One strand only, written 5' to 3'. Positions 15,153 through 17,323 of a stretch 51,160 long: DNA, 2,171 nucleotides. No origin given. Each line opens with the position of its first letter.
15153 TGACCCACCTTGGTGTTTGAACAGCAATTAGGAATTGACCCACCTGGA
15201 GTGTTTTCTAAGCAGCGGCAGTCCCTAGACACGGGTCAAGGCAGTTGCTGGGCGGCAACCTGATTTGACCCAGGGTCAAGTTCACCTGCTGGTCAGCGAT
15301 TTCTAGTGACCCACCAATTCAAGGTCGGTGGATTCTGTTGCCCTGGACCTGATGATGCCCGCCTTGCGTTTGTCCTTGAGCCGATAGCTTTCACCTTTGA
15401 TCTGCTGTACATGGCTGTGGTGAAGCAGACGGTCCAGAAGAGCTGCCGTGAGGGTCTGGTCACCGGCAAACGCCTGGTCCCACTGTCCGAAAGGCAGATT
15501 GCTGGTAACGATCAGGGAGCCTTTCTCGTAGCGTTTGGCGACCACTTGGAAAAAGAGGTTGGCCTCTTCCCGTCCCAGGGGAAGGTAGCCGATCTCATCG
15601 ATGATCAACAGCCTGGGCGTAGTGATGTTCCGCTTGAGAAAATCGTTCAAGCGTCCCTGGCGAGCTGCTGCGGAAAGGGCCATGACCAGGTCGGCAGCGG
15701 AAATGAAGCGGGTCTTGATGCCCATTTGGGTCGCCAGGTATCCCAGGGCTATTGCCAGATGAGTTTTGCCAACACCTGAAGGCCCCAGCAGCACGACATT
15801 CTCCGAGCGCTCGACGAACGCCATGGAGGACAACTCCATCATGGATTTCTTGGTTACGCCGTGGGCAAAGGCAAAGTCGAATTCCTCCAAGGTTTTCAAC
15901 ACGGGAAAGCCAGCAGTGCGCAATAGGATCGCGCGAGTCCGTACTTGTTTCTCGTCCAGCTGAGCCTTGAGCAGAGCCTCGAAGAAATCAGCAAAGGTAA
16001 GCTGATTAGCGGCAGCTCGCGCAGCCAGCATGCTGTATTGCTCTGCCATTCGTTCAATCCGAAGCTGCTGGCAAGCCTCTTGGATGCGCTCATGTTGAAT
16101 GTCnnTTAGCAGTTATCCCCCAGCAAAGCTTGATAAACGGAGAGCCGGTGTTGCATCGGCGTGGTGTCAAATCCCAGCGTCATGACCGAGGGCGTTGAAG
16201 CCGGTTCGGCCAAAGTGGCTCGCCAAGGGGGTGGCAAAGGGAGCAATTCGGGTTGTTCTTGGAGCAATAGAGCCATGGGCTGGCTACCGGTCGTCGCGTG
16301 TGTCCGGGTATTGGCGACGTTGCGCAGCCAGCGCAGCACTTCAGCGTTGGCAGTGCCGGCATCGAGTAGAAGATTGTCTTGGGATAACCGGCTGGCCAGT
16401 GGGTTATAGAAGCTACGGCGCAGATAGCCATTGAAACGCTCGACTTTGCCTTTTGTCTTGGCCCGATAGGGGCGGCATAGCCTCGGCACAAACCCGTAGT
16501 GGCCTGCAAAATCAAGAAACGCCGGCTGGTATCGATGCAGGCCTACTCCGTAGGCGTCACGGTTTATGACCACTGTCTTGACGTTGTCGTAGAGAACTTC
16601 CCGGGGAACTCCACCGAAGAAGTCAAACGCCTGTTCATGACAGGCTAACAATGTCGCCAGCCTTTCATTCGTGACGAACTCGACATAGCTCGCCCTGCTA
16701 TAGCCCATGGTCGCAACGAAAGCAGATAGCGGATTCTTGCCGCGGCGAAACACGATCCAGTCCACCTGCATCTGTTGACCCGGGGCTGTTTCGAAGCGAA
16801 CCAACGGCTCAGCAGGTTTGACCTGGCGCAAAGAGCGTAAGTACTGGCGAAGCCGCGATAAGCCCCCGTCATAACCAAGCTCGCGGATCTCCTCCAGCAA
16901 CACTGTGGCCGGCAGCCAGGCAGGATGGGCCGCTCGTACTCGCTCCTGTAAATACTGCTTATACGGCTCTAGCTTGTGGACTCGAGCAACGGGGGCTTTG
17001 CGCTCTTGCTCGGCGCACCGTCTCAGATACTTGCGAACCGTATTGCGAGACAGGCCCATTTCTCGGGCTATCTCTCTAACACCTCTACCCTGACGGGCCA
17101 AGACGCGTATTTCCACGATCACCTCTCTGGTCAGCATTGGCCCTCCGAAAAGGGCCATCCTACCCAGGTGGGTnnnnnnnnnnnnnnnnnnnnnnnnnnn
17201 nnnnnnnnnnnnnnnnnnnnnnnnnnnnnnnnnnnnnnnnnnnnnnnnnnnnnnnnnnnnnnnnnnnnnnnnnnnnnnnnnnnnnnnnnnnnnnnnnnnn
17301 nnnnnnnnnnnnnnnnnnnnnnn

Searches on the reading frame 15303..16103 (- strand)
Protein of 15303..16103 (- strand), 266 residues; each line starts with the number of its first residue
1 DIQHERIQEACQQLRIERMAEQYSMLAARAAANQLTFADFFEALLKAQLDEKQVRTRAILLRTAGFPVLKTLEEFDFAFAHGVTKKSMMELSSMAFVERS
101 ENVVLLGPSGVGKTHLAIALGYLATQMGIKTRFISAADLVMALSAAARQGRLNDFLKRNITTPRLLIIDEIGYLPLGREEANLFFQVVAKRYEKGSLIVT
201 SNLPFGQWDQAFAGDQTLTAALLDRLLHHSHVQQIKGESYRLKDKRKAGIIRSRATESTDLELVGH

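Call 34: search_protein_families(library=pfam, proteins=[window:15303-16103:-], max_evalue=0.001)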
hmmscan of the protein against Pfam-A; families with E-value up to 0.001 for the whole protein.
window:15303-16103:- (266 aa): 7 families
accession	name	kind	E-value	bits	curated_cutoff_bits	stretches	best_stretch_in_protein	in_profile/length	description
PF01695.23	IstB_IS21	-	5.8e-88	294.9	24.1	1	10-248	2-238/238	IstB-like ATP binding protein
PF00308.24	Bac_DnaA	-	2.1e-08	34.9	23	1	99-201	33-136/162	Bacterial DnaA ATPAse domain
PF00004.35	AAA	-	5.6e-07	30.5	21.2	1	103-178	1-73/131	ATPase family associated with various cellular activities (AAA)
PF07728.20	AAA_5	-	0.00029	21.3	22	1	102-171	1-75/139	AAA domain (dynein-related subfamily)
PF13191.12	AAA_16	-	0.00033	21.6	32.6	1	99-188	23-120/167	AAA ATPase domain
PF20030.5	bpMoxR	-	0.00089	18.8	27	0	82-257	14-189/205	MoxR domain in the MoxR-vWA-beta-propeller ternary systems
PF05496.18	RuvB_N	-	0.00095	19.4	27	0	98-180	31-102/159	Holliday junction DNA helicase RuvB P-loop domain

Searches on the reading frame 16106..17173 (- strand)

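Call 34: search_protein_families(library=pfam, proteins=[window:16106-17173:-], max_evalue=0.001)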
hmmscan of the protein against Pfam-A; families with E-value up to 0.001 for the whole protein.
window:16106-17173:- (355 aa): 10 families
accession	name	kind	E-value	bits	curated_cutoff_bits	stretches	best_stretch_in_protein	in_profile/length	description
PF00665.32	rve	-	1.3e-16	61.2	32.6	1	129-237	2-101/102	Integrase core domain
PF13551.12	HTH_29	-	3.2e-06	27.6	28.1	1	25-62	7-45/64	Winged helix-turn helix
PF13936.12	HTH_38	-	1e-05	25.6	27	1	19-52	10-43/44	Helix-turn-helix domain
PF13384.12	HTH_23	-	2.3e-05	24.5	24.6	1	25-52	13-40/50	Homeodomain-like domain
PF08281.18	Sigma70_r4_2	-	7.9e-05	22.7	25.7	1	28-52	25-49/54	Sigma-70, region 4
PF02796.21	HTH_7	-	0.00014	22.3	23.8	1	15-51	7-43/45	Helix-turn-helix domain of resolvase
PF14493.12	HTH_40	-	0.00016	22.3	27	1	25-73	8-56/89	Helix-turn-helix domain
PF13518.12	HTH_28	-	0.00027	21.4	25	1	26-52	9-35/52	Helix-turn-helix domain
PF09339.16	HTH_IclR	-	0.00061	20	22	0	23-51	10-40/52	IclR helix-turn-helix domain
PF13412.12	HTH_24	-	0.00099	19.1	21.9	0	33-55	21-43/48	Winged helix-turn-helix DNA-binding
